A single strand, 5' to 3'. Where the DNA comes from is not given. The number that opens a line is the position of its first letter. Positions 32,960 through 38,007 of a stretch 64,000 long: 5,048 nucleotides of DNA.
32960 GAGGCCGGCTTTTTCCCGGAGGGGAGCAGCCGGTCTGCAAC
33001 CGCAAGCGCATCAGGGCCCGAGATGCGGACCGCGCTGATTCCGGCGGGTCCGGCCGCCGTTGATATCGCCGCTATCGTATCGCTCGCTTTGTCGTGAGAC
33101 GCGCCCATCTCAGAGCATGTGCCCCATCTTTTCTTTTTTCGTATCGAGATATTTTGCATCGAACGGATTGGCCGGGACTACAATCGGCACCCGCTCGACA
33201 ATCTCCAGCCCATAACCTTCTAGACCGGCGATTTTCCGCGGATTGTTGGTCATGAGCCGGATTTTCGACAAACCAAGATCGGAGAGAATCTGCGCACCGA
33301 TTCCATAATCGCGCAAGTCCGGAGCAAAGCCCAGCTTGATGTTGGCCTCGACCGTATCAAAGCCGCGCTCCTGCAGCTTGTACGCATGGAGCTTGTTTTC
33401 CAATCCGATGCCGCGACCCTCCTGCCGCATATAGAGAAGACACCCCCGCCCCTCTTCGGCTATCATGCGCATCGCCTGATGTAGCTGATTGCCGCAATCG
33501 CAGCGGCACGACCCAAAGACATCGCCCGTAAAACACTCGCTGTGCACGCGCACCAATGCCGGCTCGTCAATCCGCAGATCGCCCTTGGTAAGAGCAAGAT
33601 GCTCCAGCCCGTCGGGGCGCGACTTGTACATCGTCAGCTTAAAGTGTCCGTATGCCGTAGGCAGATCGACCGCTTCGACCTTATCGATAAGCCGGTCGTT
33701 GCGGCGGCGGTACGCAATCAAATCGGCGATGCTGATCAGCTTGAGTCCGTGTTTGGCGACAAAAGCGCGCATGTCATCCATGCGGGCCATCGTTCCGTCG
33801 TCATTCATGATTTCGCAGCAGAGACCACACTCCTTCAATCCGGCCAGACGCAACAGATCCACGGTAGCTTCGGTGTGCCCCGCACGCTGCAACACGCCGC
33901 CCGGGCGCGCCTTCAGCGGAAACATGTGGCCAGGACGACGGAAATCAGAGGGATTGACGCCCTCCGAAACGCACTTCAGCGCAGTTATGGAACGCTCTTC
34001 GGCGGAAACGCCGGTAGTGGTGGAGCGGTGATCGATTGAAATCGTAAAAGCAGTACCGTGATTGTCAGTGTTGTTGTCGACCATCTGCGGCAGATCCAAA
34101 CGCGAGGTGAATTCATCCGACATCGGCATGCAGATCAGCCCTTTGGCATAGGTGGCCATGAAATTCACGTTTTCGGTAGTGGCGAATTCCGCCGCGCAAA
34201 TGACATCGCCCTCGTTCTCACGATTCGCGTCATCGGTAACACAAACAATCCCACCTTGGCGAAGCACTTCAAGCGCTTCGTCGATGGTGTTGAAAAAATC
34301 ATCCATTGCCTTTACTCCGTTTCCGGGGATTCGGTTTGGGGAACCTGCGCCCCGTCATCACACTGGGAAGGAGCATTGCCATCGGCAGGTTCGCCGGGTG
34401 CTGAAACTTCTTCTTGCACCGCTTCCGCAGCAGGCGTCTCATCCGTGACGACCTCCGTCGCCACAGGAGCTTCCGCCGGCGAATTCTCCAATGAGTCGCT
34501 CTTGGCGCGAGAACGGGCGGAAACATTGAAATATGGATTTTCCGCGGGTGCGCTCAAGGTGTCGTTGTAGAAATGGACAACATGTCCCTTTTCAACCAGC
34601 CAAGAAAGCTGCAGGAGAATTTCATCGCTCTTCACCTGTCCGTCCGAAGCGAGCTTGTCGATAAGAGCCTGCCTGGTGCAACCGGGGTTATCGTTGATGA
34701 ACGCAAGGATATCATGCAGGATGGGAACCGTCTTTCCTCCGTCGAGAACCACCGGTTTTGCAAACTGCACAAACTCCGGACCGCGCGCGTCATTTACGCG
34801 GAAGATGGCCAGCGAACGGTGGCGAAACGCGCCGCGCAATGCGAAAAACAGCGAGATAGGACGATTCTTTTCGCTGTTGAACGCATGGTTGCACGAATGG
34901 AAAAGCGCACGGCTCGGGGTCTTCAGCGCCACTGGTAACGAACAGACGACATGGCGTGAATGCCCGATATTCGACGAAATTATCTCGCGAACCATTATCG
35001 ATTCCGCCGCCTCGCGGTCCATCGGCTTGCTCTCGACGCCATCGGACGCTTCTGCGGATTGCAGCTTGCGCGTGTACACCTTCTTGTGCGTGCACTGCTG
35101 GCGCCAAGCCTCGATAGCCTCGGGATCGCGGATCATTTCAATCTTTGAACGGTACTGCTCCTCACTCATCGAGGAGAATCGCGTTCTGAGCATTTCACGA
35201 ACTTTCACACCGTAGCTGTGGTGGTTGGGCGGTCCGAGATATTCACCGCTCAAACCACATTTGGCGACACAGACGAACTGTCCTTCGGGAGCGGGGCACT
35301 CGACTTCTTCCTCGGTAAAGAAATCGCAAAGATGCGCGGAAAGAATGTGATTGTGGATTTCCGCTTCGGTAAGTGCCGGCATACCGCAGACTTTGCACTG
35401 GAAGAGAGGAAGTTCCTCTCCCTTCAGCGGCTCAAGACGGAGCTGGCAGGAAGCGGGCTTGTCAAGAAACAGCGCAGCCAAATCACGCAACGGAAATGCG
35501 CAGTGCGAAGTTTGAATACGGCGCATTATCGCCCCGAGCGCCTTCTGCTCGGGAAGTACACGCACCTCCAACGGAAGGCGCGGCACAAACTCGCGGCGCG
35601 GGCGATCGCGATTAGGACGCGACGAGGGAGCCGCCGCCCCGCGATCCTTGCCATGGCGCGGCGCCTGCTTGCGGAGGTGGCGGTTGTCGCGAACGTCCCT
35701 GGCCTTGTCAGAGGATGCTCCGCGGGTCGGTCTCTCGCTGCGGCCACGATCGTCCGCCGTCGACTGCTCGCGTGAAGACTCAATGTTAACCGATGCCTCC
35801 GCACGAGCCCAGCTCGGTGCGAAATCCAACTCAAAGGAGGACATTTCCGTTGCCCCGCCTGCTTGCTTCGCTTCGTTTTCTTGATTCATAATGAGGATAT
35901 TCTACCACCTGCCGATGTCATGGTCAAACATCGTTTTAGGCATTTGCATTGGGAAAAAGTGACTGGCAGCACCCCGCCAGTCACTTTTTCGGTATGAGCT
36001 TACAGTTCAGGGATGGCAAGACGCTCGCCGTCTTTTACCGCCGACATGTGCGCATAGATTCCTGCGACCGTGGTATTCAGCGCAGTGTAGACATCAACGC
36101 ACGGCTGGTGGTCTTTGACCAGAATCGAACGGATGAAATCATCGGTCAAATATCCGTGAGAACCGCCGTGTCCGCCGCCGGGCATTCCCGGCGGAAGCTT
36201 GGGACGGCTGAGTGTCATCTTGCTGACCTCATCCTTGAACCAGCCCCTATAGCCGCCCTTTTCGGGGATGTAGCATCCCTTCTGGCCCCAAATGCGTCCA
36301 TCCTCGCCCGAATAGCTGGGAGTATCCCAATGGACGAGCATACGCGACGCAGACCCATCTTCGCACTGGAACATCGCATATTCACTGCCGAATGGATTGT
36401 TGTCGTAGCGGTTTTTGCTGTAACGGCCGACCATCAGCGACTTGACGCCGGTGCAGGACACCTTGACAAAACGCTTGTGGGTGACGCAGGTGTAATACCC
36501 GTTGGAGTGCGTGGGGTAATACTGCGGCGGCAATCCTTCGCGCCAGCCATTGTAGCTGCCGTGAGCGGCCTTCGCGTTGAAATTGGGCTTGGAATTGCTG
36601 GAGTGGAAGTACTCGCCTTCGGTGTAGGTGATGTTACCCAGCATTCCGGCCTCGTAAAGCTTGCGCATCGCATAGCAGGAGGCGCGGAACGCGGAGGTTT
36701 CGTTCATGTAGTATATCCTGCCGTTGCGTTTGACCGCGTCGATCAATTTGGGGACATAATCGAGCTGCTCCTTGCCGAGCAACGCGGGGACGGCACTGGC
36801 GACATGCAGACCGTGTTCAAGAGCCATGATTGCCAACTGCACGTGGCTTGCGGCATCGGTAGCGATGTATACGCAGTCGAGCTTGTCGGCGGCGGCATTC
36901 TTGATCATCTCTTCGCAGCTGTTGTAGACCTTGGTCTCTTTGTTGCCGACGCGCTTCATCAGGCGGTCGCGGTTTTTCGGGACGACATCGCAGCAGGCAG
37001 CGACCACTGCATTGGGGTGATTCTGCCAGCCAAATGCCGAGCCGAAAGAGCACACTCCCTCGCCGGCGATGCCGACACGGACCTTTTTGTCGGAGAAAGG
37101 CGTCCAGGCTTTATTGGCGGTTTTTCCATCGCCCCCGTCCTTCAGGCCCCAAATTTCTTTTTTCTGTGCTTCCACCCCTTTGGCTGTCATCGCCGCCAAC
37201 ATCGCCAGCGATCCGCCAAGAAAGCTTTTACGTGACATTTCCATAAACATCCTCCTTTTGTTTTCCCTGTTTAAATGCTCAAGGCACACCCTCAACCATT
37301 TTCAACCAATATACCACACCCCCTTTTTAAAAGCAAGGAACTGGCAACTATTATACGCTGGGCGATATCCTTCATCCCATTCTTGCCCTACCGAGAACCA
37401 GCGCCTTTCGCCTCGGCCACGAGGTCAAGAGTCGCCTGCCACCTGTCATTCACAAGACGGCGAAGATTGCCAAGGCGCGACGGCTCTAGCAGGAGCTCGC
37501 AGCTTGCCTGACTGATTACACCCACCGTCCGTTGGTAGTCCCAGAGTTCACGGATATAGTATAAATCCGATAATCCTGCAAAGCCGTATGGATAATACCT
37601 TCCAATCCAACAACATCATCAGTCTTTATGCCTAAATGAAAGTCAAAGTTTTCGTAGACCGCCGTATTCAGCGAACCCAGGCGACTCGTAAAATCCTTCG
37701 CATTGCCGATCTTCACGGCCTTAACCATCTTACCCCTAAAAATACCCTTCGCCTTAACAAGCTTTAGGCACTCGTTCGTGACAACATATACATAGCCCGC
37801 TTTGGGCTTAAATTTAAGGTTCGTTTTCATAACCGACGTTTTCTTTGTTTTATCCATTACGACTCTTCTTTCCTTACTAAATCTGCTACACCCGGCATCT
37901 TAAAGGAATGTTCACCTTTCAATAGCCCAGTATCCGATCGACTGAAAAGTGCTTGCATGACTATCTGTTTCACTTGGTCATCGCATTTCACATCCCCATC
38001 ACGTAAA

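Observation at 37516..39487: Uncharacterised island tail: 131-aa protein, coiled-coil/2-TM protein and translationally coupled T5orf172 (GIY-YIG-like) protein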

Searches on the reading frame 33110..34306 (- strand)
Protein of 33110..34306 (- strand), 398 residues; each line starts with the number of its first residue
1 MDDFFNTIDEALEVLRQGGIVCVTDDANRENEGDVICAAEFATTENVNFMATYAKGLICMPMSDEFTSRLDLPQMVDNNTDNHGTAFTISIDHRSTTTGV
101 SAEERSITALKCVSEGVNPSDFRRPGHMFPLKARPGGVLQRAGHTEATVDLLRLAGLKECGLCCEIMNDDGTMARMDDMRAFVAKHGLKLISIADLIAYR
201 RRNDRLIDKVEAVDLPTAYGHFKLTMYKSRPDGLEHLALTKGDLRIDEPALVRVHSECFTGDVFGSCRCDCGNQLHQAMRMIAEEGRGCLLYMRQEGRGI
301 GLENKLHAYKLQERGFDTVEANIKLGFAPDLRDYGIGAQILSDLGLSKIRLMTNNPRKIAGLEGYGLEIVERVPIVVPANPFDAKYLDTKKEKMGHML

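Call 17: find_encoding_contigs(protein=window:33110-34306:-, flank=10000, max_places=8)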
Protein window:33110-34306:- (398 aa): 1 contig read that carries it; 1 place shown.
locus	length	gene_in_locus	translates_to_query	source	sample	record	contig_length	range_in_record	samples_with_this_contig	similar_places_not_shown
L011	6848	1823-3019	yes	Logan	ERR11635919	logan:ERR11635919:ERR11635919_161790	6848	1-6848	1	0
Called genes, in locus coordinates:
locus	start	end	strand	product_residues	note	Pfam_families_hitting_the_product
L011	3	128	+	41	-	?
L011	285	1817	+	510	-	-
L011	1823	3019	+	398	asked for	PF00926:DHBP_synthase, PF00925:GTP_cyclohydro2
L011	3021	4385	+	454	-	PF10396:TrmE_N, PF00350:Dynamin_N (faint), PF12631:MnmE_helical, PF01926:MMR_HSR1, PF02421:FeoB_N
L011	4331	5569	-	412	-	PF01381:HTH_3, PF12844:HTH_19 (weak), PF13560:HTH_31, PF06114:Peptidase_M78 (weak)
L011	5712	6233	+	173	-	-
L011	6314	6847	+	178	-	?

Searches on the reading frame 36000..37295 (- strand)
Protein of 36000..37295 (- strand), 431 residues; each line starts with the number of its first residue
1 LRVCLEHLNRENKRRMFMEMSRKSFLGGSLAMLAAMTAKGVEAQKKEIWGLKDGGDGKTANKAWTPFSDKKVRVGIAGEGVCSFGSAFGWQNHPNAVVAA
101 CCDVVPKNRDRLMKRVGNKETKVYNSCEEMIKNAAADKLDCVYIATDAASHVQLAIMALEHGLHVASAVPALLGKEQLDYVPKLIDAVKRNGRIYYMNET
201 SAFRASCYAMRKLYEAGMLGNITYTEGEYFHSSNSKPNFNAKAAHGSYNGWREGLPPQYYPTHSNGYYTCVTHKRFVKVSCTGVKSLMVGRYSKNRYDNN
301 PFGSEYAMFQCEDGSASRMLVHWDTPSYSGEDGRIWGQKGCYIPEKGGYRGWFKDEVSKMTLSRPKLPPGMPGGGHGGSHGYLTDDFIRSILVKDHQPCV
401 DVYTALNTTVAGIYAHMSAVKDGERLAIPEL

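Call 16: find_encoding_contigs(protein=window:36000-37295:-, flank=8000, max_places=8)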
Protein window:36000-37295:- (431 aa): no gene with exactly this product is on record in the collection.

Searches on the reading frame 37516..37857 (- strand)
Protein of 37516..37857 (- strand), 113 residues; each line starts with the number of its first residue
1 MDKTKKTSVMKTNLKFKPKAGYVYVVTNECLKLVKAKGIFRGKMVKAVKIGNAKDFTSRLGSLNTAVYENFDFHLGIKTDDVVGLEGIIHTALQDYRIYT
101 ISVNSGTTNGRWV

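Call 3: search_protein_families(library=pfam, proteins=[window:37516-37857:-], max_evalue=0.1)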
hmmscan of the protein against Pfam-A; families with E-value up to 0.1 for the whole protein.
window:37516-37857:- (113 aa): 2 families
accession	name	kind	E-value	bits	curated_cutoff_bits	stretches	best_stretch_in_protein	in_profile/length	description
PF13455.12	MUG113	-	2e-06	28.7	22.3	1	48-98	1-52/73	Meiotically up-regulated gene 113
PF10544.15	T5orf172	-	2.1e-05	25.4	20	1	21-98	1-74/101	T5orf172 domain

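Call 5: search_protein_families(library=padloc, proteins=[window:37516-37857:-], max_evalue=0.01)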
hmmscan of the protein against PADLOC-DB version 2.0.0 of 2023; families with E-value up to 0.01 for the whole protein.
window:37516-37857:- (113 aa): 3 families
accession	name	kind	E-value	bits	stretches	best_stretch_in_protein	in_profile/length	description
PDLC05041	PDC-S57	-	1.9e-08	32.1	1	19-98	4-72/212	-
PDLC05043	PDC-S57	-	4.8e-05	21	1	19-75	3-48/221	-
PDLC05042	PDC-S57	-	0.0041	14.8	1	19-99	6-76/245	-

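Call 6: search_protein_families(library=ncbifam, proteins=[window:37516-37857:-], max_evalue=0.01)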
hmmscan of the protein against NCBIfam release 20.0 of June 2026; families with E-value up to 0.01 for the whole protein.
window:37516-37857:- (113 aa): 0 families

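Call 26: find_homologous_proteins(query=window:37516-37857:-)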
Query window:37516-37857:- (113 aa): 14 proteins with E <= 0.001 among 15 candidates.
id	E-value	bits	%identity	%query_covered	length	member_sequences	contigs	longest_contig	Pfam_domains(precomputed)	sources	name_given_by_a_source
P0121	6.7e-57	208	97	88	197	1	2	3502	PF10544.16,PF13455.13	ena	-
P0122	5.6e-51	189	97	81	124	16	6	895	PF10544.16,PF13455.13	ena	-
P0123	1.4e-50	188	97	81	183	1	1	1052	PF10544.16,PF00326.28,PF13455.13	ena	-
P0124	1.4e-50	188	95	81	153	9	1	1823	PF10544.16,PF13455.13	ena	-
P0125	1.2e-44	169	81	88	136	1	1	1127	PF10544.16,PF13455.13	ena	-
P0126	1.6e-40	155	97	67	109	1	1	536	-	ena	-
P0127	4.1e-40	154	90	70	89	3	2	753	-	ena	-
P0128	3.0e-37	145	95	65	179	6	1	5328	-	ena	-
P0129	3.1e-37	145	79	81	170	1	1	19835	PF10544.16,PF13455.13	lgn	-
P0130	2.3e-22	97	75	61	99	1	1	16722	-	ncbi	ncbi:MAG: hypothetical protein ACI4X9_03980 [Kiritimatiellia bacterium]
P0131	4.8e-21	93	92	44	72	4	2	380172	-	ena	-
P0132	5.8e-14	70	90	36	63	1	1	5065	-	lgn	-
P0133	1.2e-13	69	82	39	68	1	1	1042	-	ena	-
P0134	1.2e-7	50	84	28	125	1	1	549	-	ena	-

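Call 92: search_protein_families(library=phrogs, proteins=[window:37516-37857:-], max_evalue=0.01)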
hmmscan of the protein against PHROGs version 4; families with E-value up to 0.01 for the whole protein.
window:37516-37857:- (113 aa): 4 families
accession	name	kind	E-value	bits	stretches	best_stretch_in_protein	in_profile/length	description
phrog_8130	-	unknown function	3.2e-06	27.5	1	7-97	166-242/434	-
phrog_8430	-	unknown function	1.2e-05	25.3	1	8-98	283-362/439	-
phrog_5032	-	unknown function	0.0013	19.4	0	12-95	66-140/178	-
phrog_16524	-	unknown function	0.0049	17.5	1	20-99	24-93/215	-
